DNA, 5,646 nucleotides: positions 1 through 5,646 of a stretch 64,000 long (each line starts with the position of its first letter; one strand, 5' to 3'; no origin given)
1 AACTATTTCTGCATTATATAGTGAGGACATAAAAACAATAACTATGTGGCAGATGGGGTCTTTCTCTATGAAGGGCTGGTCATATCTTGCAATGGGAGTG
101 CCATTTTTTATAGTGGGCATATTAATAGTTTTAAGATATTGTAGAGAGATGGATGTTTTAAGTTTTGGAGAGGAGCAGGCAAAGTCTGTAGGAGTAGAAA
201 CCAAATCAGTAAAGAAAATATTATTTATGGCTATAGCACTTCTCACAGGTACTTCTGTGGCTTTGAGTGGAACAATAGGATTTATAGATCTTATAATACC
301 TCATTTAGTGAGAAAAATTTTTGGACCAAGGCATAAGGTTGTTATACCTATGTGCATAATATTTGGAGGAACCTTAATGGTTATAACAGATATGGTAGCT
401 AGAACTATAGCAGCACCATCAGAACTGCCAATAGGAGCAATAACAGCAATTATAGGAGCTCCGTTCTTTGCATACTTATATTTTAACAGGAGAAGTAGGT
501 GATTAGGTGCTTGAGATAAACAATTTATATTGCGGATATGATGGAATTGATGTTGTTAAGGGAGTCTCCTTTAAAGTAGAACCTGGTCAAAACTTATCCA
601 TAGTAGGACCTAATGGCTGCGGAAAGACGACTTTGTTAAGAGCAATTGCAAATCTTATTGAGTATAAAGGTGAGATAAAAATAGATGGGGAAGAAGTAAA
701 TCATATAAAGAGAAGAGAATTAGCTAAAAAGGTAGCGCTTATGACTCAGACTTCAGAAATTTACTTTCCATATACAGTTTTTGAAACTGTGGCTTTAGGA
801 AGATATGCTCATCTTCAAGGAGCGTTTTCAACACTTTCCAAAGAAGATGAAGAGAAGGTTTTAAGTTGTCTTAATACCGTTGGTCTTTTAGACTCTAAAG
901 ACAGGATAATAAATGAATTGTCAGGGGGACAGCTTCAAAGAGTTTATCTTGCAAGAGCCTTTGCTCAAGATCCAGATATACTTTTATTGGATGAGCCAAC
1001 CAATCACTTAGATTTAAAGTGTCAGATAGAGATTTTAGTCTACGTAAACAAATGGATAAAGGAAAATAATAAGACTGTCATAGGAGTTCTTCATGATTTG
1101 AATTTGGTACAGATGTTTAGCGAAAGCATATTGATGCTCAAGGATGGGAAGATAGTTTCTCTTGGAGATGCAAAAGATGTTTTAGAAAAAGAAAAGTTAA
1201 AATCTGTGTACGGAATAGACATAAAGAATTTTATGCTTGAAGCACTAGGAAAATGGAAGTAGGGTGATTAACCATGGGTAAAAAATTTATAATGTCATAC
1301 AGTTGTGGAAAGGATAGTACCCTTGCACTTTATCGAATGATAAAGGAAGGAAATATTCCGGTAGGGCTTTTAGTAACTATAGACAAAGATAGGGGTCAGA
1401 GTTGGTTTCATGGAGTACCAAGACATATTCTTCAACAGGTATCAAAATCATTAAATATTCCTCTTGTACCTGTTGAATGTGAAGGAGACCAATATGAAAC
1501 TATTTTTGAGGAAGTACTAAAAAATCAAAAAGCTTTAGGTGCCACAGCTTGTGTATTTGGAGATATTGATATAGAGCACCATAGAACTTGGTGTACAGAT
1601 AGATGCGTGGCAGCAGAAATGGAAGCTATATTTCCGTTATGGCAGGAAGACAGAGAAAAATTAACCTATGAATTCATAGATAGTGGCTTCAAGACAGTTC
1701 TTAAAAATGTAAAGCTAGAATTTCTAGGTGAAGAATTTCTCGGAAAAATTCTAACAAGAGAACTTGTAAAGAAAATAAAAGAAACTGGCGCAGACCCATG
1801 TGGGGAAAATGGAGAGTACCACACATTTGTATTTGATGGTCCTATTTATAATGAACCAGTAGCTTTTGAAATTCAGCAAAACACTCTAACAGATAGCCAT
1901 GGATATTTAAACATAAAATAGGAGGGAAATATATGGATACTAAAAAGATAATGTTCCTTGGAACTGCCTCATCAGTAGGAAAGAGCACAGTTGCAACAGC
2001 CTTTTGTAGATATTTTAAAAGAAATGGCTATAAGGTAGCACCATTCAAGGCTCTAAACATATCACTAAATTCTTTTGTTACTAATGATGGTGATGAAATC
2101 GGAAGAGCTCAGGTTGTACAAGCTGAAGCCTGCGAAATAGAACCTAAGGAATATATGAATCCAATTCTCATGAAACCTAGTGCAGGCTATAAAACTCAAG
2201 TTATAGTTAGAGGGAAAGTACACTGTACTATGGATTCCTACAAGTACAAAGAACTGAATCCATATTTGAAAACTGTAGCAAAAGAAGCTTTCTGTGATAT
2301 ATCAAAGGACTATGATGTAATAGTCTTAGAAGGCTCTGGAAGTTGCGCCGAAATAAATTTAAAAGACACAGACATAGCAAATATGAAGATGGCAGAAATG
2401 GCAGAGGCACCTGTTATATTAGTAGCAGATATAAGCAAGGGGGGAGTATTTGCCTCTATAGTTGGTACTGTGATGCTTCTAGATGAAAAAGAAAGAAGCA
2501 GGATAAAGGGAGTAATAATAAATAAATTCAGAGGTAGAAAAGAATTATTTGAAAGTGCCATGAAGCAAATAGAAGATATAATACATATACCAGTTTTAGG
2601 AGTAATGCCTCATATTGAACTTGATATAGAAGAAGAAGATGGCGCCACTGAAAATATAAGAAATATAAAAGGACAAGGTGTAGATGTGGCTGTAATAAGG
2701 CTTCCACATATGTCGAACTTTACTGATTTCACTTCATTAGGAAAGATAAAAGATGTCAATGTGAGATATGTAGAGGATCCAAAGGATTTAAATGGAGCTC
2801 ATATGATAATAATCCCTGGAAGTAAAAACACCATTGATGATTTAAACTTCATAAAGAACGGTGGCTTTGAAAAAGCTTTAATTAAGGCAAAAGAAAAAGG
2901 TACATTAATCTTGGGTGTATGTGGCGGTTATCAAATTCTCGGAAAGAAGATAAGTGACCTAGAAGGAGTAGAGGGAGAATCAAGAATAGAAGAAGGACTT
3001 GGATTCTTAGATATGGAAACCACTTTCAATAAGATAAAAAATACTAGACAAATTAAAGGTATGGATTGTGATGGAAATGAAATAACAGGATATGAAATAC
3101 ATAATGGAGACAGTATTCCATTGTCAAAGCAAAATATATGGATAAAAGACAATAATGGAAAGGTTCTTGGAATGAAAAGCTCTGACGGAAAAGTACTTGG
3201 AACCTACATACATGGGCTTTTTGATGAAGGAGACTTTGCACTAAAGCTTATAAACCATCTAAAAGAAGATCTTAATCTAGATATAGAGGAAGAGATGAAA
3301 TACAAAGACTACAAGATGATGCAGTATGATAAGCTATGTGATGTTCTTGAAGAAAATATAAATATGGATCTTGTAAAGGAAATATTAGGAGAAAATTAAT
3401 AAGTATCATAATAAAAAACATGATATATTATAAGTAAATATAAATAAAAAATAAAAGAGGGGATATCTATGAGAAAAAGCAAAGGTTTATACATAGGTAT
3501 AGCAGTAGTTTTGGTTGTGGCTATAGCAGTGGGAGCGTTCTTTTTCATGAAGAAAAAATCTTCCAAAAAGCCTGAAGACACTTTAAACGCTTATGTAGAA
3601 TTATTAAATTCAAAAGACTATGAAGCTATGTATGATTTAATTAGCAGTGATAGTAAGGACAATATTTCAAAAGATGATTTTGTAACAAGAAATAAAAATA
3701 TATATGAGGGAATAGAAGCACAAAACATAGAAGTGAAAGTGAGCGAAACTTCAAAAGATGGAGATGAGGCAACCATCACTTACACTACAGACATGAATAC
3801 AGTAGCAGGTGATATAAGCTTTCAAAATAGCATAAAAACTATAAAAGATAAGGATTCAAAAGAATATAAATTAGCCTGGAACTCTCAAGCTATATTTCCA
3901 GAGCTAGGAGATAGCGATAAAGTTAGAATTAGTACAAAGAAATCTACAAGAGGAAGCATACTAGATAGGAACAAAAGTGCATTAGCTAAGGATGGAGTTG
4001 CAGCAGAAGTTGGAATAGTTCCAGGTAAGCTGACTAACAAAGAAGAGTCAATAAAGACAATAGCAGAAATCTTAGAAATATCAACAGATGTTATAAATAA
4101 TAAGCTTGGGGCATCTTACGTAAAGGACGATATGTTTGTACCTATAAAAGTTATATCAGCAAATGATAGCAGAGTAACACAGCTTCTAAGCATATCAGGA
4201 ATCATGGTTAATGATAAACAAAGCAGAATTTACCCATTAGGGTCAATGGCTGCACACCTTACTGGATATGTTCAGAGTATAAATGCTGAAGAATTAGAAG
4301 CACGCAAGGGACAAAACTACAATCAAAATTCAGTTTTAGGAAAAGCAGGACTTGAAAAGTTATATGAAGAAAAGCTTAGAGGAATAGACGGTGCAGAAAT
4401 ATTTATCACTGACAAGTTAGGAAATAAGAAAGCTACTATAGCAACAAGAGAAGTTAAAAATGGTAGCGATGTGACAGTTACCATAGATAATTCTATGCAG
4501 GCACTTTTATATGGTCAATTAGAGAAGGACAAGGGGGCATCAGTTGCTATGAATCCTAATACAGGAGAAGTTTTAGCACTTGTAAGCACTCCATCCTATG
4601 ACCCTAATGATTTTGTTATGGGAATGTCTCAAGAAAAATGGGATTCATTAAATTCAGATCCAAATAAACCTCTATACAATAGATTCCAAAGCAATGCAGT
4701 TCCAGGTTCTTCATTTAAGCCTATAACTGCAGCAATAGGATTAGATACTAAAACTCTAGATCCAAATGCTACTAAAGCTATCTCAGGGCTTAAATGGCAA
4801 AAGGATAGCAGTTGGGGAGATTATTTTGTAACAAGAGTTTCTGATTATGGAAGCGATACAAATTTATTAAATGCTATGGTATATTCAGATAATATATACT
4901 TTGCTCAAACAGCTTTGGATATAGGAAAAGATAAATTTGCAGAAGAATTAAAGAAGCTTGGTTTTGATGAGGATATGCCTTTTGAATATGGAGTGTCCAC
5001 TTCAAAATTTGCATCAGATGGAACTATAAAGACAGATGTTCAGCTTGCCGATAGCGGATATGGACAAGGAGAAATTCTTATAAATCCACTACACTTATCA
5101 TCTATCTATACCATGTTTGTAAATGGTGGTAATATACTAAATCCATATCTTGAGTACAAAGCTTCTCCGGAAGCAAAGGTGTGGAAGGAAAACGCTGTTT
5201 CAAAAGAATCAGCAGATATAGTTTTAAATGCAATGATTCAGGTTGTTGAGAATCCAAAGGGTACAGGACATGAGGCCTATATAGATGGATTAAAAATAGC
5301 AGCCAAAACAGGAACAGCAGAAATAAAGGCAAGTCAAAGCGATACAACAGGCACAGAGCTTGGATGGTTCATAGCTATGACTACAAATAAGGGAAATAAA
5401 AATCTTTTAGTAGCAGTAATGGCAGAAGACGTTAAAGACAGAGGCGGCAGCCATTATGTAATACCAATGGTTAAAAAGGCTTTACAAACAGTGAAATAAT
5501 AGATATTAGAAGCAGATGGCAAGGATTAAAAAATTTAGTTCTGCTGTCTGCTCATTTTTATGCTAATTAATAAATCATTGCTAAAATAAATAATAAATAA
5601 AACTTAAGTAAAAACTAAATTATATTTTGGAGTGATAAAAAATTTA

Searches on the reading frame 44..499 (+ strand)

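Call 31: search_protein_families(library=pfam, proteins=[window:44-499:+], max_evalue=1e-10)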
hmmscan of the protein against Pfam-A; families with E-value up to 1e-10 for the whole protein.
window:44-499:+ (152 aa): 1 family
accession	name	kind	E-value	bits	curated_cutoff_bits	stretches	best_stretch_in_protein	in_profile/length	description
PF01032.23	FecCD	-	2.7e-49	168.4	26.5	1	1-146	164-309/311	FecCD transport family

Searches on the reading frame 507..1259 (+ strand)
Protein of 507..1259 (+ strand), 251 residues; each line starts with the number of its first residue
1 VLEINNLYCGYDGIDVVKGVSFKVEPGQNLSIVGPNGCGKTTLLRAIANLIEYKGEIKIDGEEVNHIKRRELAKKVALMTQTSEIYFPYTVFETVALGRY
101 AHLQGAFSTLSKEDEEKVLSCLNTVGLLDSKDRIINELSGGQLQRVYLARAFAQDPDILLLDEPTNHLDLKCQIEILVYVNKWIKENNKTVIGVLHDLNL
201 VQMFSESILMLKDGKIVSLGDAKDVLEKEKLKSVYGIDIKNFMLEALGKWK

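Call 31: search_protein_families(library=pfam, proteins=[window:507-1259:+], max_evalue=1e-10)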
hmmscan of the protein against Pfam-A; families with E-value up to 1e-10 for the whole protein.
window:507-1259:+ (251 aa): 1 family
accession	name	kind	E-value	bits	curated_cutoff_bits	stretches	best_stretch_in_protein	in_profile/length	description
PF00005.33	ABC_tran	-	3.6e-36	125.2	25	1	17-166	1-137/137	ABC transporter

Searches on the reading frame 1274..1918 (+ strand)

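Call 31: search_protein_families(library=pfam, proteins=[window:1274-1918:+], max_evalue=1e-10)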
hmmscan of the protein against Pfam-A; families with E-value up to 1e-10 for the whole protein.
window:1274-1918:+ (215 aa): 1 family
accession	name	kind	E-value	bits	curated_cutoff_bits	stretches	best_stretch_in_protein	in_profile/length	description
PF01902.24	Diphthami_syn_2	-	1.1e-44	153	23.2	1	4-215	2-215/219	Diphthamide synthase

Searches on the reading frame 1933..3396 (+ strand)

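Call 31: search_protein_families(library=pfam, proteins=[window:1933-3396:+], max_evalue=1e-10)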
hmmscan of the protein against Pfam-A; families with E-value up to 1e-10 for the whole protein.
window:1933-3396:+ (488 aa): 3 families
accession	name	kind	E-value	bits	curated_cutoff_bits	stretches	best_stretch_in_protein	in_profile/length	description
PF07685.20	GATase_3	-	1.5e-51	175.3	27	1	251-434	1-195/196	CobB/CobQ-like glutamine amidotransferase domain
PF01656.29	CbiA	-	2.3e-21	76.5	25.4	1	6-228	1-112/125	CobQ/CobB/MinD/ParA nucleotide binding domain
PF13500.12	AAA_26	-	1.3e-18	68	27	1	5-229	2-192/198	AAA domain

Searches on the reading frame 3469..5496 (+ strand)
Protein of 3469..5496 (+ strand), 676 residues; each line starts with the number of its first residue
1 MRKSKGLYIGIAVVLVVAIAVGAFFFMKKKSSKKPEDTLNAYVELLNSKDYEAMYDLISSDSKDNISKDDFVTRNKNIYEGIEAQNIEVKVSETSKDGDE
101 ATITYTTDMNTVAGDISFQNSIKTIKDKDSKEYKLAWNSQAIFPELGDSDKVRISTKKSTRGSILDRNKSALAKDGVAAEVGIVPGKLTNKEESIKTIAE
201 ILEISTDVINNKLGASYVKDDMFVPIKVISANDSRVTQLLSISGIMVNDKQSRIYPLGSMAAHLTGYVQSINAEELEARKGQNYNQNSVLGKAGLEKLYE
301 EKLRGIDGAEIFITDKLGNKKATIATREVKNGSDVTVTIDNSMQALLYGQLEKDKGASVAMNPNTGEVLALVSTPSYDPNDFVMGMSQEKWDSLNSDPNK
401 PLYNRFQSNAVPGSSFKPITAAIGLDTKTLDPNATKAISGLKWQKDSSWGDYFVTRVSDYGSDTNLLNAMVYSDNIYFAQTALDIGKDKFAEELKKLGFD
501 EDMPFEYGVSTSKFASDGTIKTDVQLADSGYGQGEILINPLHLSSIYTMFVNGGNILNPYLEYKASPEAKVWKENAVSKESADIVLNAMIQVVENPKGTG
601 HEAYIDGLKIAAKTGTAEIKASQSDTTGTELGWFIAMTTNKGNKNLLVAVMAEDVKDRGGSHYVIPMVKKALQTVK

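Call 31: search_protein_families(library=pfam, proteins=[window:3469-5496:+], max_evalue=1e-10)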
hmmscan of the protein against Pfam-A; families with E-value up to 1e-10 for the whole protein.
window:3469-5496:+ (676 aa): 3 families
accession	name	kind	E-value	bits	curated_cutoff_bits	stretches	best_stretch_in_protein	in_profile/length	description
PF00905.27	Transpeptidase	-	5.2e-67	226.6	22.1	1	356-672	1-298/299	Penicillin binding protein transpeptidase domain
PF03717.20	PBP_dimer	-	1.1e-33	117.6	24.4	1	157-322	2-177/180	Penicillin-binding Protein dimerisation domain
PF05223.17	MecA_N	-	4.6e-24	85.4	22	1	34-149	1-116/117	NTF2-like N-terminal transpeptidase domain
